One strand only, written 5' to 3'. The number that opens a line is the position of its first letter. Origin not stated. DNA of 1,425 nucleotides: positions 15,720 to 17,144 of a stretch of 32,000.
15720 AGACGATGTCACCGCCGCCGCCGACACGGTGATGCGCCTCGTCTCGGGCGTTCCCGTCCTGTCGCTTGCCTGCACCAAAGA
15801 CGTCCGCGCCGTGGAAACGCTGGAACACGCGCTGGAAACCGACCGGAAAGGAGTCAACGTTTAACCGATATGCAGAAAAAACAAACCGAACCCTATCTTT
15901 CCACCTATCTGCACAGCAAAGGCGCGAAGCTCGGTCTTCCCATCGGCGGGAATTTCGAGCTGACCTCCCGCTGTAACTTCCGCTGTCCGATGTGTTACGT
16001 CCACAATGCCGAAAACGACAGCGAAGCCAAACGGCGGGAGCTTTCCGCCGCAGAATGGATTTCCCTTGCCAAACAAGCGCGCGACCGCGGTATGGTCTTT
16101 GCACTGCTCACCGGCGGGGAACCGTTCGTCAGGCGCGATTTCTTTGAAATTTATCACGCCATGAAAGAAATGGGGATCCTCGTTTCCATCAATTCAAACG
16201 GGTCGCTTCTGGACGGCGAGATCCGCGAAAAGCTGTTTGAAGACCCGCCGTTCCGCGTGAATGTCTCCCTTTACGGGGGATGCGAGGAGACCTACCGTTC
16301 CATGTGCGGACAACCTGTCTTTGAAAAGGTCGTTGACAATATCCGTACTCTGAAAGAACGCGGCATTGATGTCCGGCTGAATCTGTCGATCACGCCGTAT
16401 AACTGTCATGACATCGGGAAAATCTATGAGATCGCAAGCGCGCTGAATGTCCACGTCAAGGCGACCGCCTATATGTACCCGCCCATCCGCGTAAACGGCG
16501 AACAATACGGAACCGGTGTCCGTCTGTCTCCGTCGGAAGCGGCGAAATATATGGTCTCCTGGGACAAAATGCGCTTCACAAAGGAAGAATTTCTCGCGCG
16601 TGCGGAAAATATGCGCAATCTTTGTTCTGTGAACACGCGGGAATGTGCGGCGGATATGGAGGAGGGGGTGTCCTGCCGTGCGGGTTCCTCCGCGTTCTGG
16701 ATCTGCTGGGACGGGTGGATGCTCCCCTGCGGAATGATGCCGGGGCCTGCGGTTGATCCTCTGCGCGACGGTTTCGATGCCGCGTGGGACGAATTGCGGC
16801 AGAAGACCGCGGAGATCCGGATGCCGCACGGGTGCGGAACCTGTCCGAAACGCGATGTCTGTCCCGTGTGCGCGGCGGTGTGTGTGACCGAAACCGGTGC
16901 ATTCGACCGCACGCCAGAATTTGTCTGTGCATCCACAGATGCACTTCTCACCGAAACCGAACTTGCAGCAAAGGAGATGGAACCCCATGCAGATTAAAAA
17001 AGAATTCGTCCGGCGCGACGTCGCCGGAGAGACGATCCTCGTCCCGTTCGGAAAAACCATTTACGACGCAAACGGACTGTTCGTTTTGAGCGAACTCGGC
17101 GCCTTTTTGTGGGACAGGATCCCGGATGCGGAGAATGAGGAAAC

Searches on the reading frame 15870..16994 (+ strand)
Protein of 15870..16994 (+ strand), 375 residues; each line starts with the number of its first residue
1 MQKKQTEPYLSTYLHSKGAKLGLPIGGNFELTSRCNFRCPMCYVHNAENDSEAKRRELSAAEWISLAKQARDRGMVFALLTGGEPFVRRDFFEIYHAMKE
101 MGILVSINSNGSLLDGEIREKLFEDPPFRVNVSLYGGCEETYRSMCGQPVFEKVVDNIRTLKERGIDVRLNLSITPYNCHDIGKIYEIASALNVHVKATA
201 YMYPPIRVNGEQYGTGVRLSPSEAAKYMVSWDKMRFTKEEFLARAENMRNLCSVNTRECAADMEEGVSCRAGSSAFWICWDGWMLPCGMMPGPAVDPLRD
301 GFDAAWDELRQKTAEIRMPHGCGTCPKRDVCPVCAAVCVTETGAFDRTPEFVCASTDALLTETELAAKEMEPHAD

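Call 7: search_protein_families(library=ncbifam, max_evalue=1, proteins=[window:15870-16994:+])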
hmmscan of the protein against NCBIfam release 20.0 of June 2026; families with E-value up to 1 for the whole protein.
seq(375 aa): 83 families (the best 25 are shown)
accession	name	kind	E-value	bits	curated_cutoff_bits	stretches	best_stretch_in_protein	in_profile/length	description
TIGR04545.1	rSAM_ahbD_hemeb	equivalog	1.5e-26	93.7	500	1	29-345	4-328/339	heme b synthase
TIGR02668.1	moaA_archaeal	equivalog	3.2e-24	85.4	325.25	1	30-195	15-180/303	GTP 3',8-cyclase MoaA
NF045574.1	sacti_mat_StsB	exception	4.4e-22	78.5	625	1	30-196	101-263/466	StsB family radical SAM/SPASM domain sactipeptide maturase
TIGR02666.1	moaA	equivalog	9.4e-22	77.4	284.05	1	31-202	16-193/336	GTP 3',8-cyclase MoaA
NF050035.1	rSAM_WgK_link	exception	2.8e-21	75.9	650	1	29-206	13-188/367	radical SAM/SPASM peptide maturase WgkB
TIGR04250.1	SCM_rSAM_ScmE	equivalog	4e-21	75.3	400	1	29-187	7-163/358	SynChlorMet cassette radical SAM/SPASM protein ScmE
NF001199.0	PRK00164.2-1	equivalog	1.3e-20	73.7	231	1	30-194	17-180/308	GTP 3',8-cyclase MoaA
TIGR04051.1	rSAM_NirJ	equivalog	1.9e-20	73.2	515.45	1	30-194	7-168/354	heme d1 biosynthesis radical SAM protein NirJ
TIGR02109.1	PQQ_syn_pqqE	equivalog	2.4e-20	72.8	381.35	1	21-195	3-175/358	pyrroloquinoline quinone biosynthesis protein PqqE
TIGR04055.1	rSAM_NirJ2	equivalog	1.1e-19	71.1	500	1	30-338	5-307/326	putative heme d1 biosynthesis radical SAM protein NirJ2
TIGR04053.2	TIGR04053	equivalog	2e-19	70.1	395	1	29-201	12-185/366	TIGR04053 family radical SAM/SPASM domain-containing protein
TIGR04546.1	rSAM_ahbC_deAc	equivalog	5.9e-19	68.1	650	1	29-194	43-205/390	12,18-didecarboxysiroheme deacetylase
TIGR04303.1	GeoRSP_rSAM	equivalog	1.3e-18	67.7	400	1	24-346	4-318/325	GeoRSP system radical SAM/SPASM protein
TIGR03962.1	mycofact_rSAM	equivalog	1.6e-18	67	265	1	21-199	8-183/339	mycofactocin radical SAM maturase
TIGR04251.1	SCM_rSAM_ScmF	equivalog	3.2e-18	66.2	400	1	29-208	8-188/353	SynChlorMet cassette radical SAM/SPASM protein ScmF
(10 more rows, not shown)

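Call 8: search_protein_families(library=pfam, max_evalue=1, proteins=[window:15870-16994:+])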
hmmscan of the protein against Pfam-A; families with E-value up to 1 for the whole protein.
seq(375 aa): 3 families
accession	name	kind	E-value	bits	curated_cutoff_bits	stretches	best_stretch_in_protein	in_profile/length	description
PF04055.27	Radical_SAM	-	1.3e-23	84.4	29.5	1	30-176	2-152/166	Radical SAM superfamily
PF13353.11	Fer4_12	-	0.0024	18.6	22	1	32-94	12-73/137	4Fe-4S single cluster domain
PF19238.5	Radical_SAM_2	-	0.056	13.6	26.7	0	19-49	5-36/151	Radical SAM-like domain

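Call 29: search_solved_structures(query=window:15870-16994:+, max_evalue=0.001)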
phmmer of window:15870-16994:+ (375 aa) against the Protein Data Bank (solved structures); distinct sequences matched with E-value up to 0.001: 16.
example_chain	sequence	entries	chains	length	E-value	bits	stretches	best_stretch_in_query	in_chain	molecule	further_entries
6efn_A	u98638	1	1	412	5.2e-12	48.8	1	6-188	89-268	Sporulation killing factor maturation protein SkfB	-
1tv7_A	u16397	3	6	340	1.6e-09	40.6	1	20-175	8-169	Molybdenum cofactor biosynthesis protein A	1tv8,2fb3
2fb2_A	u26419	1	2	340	1.9e-09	40.4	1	20-175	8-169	Molybdenum cofactor biosynthesis protein A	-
6c8v_A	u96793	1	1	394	8.4e-09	38.2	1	22-192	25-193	Coenzyme PQQ synthesis protein E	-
7vob_C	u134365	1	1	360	1.6e-07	34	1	31-190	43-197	Cytosylglucuronate decarboxylase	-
7voc_C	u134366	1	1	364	1.7e-07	34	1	31-190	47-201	Cytosylglucuronate decarboxylase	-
7tol_A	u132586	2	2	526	5.5e-07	32.3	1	25-197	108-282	glycerol dibiphytanyl glycerol tetraether - macrocyclic archaeol synthase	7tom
4k37_A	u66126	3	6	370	2.7e-06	30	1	32-190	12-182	Anaerobic sulfatase-maturating enzyme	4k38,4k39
4k36_A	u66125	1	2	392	3.2e-06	29.8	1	32-190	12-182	Anaerobic sulfatase-maturating enzyme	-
5v1q_A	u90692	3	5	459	2.9e-05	26.6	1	33-118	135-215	Radical SAM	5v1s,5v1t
5vsl_A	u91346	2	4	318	4e-05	26.2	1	20-215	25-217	Radical S-adenosyl methionine domain-containing protein 2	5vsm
6q2p_A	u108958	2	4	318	5.6e-05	25.7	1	20-200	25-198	Radical S-adenosyl methionine domain-containing protein 2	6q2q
9dgw_A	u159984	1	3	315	0.00061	22.3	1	23-121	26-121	Radical SAM core domain-containing protein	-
9dfw_A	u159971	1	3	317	0.00063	22.2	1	23-121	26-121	Radical SAM core domain-containing protein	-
6b4c_A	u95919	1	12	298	0.00088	21.7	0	23-121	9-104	Viperin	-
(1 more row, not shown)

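Call 82: search_protein_families(library=padloc, max_evalue=0.001, proteins=[window:15870-16994:+])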
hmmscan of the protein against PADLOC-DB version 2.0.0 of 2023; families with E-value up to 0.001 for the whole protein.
window:15870-16994:+ (375 aa): 3 families
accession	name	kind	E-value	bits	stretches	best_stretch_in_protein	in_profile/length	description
PDLC02903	pVip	-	6.1e-17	59.9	1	28-181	3-152/257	Viperins not associated with kinases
PDLC02904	pVip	-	2.6e-11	41.5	1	28-180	6-155/262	Viperins associated with kinases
PDLC02905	pVip-kinase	-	0.0001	19.7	1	28-115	185-273/474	Viperin-kinase fusion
